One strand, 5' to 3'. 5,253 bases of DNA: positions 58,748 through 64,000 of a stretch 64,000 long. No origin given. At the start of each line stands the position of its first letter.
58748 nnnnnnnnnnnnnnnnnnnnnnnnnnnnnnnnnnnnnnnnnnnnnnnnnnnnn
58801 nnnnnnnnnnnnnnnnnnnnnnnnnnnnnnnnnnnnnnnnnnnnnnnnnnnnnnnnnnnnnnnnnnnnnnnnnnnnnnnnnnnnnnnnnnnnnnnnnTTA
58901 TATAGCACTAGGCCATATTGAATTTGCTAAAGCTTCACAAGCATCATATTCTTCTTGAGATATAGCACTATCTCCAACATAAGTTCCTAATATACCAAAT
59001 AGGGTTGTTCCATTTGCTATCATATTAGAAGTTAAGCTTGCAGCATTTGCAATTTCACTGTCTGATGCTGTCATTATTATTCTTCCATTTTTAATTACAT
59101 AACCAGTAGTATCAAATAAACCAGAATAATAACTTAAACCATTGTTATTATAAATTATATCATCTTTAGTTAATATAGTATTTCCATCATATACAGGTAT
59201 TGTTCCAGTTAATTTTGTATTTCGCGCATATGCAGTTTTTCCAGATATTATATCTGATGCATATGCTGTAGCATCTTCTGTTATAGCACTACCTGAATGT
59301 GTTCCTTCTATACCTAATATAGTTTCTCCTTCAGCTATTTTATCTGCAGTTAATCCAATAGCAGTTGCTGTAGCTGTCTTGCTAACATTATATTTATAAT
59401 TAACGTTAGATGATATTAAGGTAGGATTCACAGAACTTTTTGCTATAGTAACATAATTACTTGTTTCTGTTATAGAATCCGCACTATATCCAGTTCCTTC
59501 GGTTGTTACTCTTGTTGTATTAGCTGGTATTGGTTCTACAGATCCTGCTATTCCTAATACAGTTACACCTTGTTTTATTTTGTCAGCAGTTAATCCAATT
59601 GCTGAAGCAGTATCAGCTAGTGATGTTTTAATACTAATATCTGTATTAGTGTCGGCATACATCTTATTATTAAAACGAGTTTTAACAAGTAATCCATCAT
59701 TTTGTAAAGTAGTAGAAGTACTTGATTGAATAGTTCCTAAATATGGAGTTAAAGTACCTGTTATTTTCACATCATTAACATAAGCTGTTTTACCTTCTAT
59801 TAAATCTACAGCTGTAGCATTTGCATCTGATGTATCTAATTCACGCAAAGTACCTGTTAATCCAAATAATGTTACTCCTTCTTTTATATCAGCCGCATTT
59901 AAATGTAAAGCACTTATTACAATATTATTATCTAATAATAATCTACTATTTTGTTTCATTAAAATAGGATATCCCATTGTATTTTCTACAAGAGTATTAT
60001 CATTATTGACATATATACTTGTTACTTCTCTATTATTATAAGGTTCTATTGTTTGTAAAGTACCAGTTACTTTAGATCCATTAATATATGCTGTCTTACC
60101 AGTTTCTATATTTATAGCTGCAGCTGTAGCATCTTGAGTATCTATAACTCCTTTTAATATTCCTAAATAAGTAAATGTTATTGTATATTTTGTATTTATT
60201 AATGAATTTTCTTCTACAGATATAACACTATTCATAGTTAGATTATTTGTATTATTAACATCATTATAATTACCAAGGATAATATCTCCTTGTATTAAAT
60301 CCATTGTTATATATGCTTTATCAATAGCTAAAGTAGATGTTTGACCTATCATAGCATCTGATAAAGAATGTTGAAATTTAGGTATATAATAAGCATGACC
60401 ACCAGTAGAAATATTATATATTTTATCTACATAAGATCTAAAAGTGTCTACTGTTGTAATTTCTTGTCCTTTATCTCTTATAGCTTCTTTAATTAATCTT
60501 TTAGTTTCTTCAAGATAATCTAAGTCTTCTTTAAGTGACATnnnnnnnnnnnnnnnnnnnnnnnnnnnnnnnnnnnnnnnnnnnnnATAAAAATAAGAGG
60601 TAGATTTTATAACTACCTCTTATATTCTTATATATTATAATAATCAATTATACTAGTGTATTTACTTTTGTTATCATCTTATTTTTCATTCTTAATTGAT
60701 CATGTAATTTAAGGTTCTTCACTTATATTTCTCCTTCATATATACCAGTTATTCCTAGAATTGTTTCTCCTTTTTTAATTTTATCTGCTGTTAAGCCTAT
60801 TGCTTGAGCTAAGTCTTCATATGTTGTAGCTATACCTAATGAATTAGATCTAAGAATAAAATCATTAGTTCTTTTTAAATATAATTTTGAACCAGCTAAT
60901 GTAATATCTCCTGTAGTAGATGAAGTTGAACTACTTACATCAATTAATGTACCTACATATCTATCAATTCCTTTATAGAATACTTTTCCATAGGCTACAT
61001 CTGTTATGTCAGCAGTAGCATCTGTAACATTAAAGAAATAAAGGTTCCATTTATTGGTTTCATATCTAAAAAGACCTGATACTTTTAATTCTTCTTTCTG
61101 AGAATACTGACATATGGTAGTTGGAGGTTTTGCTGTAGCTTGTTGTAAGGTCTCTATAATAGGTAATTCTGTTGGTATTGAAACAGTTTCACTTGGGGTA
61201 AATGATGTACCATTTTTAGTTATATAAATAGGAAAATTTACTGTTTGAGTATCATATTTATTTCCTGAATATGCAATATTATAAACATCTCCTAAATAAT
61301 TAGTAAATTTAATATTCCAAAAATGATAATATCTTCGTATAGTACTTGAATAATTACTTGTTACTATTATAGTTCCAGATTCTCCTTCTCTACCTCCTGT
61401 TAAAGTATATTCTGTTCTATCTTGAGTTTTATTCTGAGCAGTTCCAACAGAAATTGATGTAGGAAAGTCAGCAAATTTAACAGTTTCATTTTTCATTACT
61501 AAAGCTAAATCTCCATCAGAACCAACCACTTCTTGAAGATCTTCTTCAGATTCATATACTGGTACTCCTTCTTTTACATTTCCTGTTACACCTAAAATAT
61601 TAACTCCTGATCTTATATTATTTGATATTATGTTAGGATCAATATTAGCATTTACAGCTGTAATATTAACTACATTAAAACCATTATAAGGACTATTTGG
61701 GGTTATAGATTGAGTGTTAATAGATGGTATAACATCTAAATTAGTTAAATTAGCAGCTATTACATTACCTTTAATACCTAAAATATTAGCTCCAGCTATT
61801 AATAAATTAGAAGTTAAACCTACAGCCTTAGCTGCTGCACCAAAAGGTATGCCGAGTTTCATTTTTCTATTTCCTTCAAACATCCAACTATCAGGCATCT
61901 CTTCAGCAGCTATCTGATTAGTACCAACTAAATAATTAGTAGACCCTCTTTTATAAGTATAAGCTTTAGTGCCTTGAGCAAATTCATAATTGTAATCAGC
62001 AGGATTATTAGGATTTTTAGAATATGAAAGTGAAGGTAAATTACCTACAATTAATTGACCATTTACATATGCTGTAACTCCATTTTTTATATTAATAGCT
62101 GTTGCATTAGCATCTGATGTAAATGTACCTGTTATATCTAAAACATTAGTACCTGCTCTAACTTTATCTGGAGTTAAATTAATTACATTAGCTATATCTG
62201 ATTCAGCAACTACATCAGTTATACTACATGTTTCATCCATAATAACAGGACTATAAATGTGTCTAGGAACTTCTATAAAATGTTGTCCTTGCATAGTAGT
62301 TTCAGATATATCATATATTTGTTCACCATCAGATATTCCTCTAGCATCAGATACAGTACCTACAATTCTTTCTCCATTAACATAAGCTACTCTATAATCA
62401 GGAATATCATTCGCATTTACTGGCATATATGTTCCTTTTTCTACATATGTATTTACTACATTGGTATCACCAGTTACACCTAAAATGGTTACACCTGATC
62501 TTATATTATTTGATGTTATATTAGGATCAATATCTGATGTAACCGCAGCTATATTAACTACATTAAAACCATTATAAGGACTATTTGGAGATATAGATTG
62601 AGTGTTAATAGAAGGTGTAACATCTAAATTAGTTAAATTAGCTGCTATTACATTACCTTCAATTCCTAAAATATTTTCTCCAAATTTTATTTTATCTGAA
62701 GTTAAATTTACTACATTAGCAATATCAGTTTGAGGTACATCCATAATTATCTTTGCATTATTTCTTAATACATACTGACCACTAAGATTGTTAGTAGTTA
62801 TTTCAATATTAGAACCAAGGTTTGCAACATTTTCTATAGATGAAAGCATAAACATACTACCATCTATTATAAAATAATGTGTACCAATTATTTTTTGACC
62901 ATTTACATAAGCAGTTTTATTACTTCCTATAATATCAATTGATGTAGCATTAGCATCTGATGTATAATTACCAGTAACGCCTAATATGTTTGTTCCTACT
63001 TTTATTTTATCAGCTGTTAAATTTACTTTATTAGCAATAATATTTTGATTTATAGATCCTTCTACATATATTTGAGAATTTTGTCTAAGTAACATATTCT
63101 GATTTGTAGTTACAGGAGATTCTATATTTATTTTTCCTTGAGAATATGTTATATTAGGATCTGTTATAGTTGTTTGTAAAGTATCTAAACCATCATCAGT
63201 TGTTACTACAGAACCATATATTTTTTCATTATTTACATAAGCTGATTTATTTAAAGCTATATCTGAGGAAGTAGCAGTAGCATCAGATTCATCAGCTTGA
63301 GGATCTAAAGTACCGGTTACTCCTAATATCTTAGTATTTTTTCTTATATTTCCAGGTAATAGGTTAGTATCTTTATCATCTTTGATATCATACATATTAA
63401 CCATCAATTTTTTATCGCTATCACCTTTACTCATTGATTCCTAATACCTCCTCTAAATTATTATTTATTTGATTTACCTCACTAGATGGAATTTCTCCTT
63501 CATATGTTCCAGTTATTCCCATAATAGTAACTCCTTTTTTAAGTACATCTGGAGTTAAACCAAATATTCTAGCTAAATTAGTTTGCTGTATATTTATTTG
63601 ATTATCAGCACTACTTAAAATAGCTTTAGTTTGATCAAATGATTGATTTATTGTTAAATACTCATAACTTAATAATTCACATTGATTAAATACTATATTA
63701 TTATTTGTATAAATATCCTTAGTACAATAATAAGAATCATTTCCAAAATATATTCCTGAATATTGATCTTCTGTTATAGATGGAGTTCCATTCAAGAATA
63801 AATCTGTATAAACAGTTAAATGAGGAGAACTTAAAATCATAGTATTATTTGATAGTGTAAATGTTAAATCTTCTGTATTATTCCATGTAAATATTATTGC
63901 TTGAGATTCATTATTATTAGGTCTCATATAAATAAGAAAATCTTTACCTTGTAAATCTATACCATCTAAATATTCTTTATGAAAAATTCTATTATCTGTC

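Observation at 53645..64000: Duplicated two-gene receptor-binding cassettes: '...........' repeat fibres alternating with BspA-type LRR tip proteins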

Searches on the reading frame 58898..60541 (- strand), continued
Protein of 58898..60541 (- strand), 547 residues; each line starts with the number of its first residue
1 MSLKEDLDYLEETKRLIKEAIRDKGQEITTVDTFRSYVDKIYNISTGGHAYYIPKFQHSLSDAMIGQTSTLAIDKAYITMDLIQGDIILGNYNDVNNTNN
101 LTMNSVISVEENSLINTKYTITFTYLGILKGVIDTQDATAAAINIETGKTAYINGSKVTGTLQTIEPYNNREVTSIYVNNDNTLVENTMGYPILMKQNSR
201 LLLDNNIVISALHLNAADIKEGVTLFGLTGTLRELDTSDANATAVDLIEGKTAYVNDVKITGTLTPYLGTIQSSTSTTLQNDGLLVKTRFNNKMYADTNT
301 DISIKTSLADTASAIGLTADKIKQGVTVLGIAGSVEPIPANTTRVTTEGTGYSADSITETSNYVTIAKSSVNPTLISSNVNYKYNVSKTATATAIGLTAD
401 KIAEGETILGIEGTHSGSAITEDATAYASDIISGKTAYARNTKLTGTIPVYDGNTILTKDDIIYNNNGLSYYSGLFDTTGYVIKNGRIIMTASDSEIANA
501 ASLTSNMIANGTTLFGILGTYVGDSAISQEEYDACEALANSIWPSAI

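Call 82: search_protein_families(library=phrogs, proteins=[L062:348-1397:+, L062:1802-2254:+, L062:2438-3550:+, L062:3537-4109:+, L062:4122-5921:+, L062:5869-6666:+, L062:6679-7104:+, L062:7673-8029:+, L062:8134-9285:+, L062:9697-10830:+], max_evalue=0.0001)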
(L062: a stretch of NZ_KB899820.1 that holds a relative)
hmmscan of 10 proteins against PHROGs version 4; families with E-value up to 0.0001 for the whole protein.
L062:348-1397:+ (349 aa): 2 families
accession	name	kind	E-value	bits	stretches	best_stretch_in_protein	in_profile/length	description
phrog_400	-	tail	3.9e-51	175.8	1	28-345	16-343/654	tail protein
phrog_1887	-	tail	7.1e-06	26.2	1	106-315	397-624/670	tail protein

L062:1802-2254:+ (150 aa): 1 family
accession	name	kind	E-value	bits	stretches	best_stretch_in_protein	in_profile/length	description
phrog_120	-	tail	1.1e-27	98.6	1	1-141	30-172/303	baseplate wedge subunit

L062:2438-3550:+ (370 aa): 6 families
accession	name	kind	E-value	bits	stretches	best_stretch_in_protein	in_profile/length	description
phrog_6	-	tail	4.8e-83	280.7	1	5-369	64-404/548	baseplate wedge subunit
phrog_1608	-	tail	4.1e-48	164.4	1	177-368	2-188/192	tail protein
phrog_12386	-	unknown function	1.2e-13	52.3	1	12-79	5-72/72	-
phrog_2103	-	tail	1.3e-10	42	1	36-167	37-157/162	baseplate protein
phrog_4226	-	tail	1.6e-10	41.7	1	171-332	33-189/228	baseplate protein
phrog_34452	-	unknown function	1e-06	29.6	1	46-174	51-173/175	-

L062:3537-4109:+ (190 aa): 4 families
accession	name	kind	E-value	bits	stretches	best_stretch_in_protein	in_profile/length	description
phrog_521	-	tail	1.5e-57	196.4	1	8-182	23-198/534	tail protein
phrog_21322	-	head and packaging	2.1e-22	80.9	1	7-181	3-176/337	virion structural protein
phrog_1160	-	tail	4.1e-20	73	1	3-162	8-180/528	baseplate protein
phrog_203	-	tail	2.7e-15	57.2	1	25-124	28-130/224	baseplate wedge subunit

L062:4122-5921:+ (599 aa): 22 families
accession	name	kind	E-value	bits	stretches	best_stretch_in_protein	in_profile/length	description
phrog_11518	-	tail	3.7e-43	148.9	1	48-561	168-535/812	tail fiber protein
phrog_27782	-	unknown function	7.6e-40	138.2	1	46-168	167-289/644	-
phrog_28171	-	unknown function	1.2e-36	127.4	2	425-587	143-302/476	-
phrog_16867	-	unknown function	7.1e-34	118.3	1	45-152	74-181/631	-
phrog_17264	-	unknown function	3.5e-30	105.7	1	49-176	1-127/147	-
phrog_2647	-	head and packaging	1.8e-29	103.9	1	36-163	110-237/336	head decoration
phrog_14570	-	unknown function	5.7e-27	95.6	1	46-164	169-290/540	-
phrog_24595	-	head and packaging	1e-25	91.8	1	37-160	35-159/325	virion structural protein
phrog_27282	-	unknown function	8.3e-22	78.7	1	451-586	197-341/445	-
phrog_30390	-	unknown function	2.3e-21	76.9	1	60-167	544-657/766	-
phrog_2824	-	head and packaging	3e-16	59.6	1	51-160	939-1049/1151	virion structural protein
phrog_31777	-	unknown function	7.4e-14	52.7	1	467-586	16-127/280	-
phrog_4900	-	tail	1.2e-13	51.2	1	452-551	226-326/964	tail protein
phrog_7032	-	tail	2.9e-13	49.8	1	425-466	248-289/866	tail fiber protein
phrog_14824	-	unknown function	7e-13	48.6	1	34-149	7-122/719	-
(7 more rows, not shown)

L062:5869-6666:+ (265 aa): 3 families
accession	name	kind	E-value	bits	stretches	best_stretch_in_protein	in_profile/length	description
phrog_38337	-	unknown function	1.5e-21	77.7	2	61-98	301-338/622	-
phrog_28171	-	unknown function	3e-12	46.9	1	68-173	277-375/476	-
phrog_13589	-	unknown function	9.9e-11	41.3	1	53-161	776-879/1042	-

L062:6679-7104:+ (141 aa): 1 family
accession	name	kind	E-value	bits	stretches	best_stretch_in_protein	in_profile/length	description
phrog_3321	-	other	4.5e-41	141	1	1-131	1-129/132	rhodanese-related sulfurtransferase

L062:7673-8029:+ (118 aa): 0 families

L062:8134-9285:+ (383 aa): 2 families
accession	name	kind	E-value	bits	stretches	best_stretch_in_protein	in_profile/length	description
phrog_13480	-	lysis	2e-62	211.7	1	132-333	1-221/234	endolysin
phrog_15213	-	unknown function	1.6e-19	70.9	1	131-276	291-440/781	-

L062:9697-10830:+ (377 aa): 0 families

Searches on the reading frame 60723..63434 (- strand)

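Call 3: search_protein_families(library=pfam, proteins=[window:60723-63434:-], max_evalue=0.1)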
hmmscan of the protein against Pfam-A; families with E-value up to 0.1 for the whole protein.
window:60723-63434:- (903 aa): 0 families

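Call 4: search_protein_families(library=phrogs, proteins=[window:60723-63434:-], max_evalue=0.01)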
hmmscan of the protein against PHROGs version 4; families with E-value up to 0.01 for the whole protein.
window:60723-63434:- (903 aa): 3 families
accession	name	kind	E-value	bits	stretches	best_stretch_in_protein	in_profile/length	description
phrog_38337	-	unknown function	2.3e-25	90.3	2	48-263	304-479/622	-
phrog_13589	-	unknown function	9.7e-18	64.5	2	159-345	786-960/1042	-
phrog_35834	-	unknown function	7e-05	22.6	0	523-612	96-191/479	-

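Call 14: search_protein_families(library=ncbifam, proteins=[window:60723-63434:-], max_evalue=0.1)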
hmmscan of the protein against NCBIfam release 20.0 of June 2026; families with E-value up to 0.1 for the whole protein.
window:60723-63434:- (903 aa): 0 families

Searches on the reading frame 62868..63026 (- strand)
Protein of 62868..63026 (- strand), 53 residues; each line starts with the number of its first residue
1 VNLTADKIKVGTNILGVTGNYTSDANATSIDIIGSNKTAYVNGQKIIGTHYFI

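Call 61: search_protein_representatives(alignment_id=A2)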
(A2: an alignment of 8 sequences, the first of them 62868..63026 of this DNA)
Query: 8 sequences, 56 profile positions. Proteins with E-value up to 0.001 (for the whole library): 13847; up to 1e-10: 5928; up to 1e-30: 810. The best 150 are listed.
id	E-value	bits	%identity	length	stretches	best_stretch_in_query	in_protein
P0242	2.2e-154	517.5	-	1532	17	2-55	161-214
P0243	4.5e-152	510.1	-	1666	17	2-54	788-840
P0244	3.6e-150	504.0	-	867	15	3-54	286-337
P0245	4.7e-143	481.2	-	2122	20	3-55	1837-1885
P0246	1.1e-121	412.8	-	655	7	2-54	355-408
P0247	2.3e-115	392.5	-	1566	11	2-54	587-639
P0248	1.8e-113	386.5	-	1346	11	2-54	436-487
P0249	1.9e-113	386.4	-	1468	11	2-54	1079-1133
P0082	2.2e-108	370.2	-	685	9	2-53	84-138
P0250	9.4e-108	368.2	-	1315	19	26-54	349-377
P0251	1.0e-106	364.8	-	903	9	1-55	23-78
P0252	3.1e-104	356.9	-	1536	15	2-54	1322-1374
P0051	3.5e-103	353.5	-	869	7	1-56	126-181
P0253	2.8e-102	350.6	-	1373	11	2-53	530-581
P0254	4.2e-99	340.5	-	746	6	2-54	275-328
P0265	3.0e-89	308.9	-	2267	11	2-54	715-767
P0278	2.3e-79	277.3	-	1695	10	2-55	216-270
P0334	3.1e-62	222.4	-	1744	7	2-55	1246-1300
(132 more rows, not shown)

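Call 63: search_protein_families(library=pfam, proteins=[P0245, P0265, P0243, P0278, P0334], max_evalue=0.001)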
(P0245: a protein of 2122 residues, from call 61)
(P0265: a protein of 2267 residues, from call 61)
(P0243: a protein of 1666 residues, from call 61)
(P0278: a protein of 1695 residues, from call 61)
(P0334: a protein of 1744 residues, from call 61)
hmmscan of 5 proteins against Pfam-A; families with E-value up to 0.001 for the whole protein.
P0245 (2122 aa): 0 families

P0265 (2267 aa): 1 family
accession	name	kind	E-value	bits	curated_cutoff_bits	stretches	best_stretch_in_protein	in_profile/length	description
PF03781.23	FGE-sulfatase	-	1.2e-83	281.1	23.3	3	1626-1868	8-253/255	Sulfatase-modifying factor enzyme 1-like domain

P0243 (1666 aa): 2 families
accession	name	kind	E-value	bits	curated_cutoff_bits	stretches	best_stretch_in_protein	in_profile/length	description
PF07603.17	Lcl_C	-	6.2e-17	62.4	34.9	1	1532-1663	1-117/117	Lcl C-terminal domain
PF14263.11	DUF4354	-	0.00088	19.6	25.5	0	536-571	79-112/123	Domain of unknown function (DUF4354)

P0278 (1695 aa): 1 family
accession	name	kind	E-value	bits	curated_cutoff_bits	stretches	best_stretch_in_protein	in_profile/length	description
PF24614.1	Tf2-1_C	-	0.00035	20.7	27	0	299-314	10-25/45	Transposon Tf2-1 polyprotein, C-terminal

P0334 (1744 aa): 2 families
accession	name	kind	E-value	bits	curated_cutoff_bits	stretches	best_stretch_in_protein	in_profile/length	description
PF03382.20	DUF285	-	4.9e-32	110.6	25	2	1518-1613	15-113/120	Mycoplasma protein of unknown function, DUF285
PF15969.10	RexA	-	0.0005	20.2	25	1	1090-1143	24-77/235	Intracellular sensor of Lambda phage, Abi component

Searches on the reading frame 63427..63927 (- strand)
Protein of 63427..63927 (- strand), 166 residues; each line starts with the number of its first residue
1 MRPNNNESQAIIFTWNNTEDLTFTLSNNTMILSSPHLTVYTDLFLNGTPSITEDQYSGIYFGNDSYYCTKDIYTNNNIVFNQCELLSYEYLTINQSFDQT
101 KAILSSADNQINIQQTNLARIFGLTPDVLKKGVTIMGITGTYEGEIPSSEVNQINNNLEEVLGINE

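Call 3: search_protein_families(library=pfam, proteins=[window:63427-63927:-], max_evalue=0.1)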
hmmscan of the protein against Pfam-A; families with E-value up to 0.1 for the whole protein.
window:63427-63927:- (166 aa): 0 families

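Call 4: search_protein_families(library=phrogs, proteins=[window:63427-63927:-], max_evalue=0.01)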
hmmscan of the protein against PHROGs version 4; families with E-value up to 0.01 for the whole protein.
window:63427-63927:- (166 aa): 0 families

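Call 14: search_protein_families(library=ncbifam, proteins=[window:63427-63927:-], max_evalue=0.1)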
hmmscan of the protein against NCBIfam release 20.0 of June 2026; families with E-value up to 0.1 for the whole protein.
window:63427-63927:- (166 aa): 3 families
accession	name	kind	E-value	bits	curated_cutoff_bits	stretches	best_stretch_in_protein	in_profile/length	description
NF003996.0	PRK05472.2-5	equivalog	0.011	15.5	138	1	101-165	14-75/209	redox-sensing transcriptional repressor Rex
TIGR02618.1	tyr_phenol_ly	equivalog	0.057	12.3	720.7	1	26-80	28-81/450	tyrosine phenol-lyase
TIGR02617.1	tnaA_trp_ase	equivalog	0.067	12.2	825.8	1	27-91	32-92/467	tryptophanase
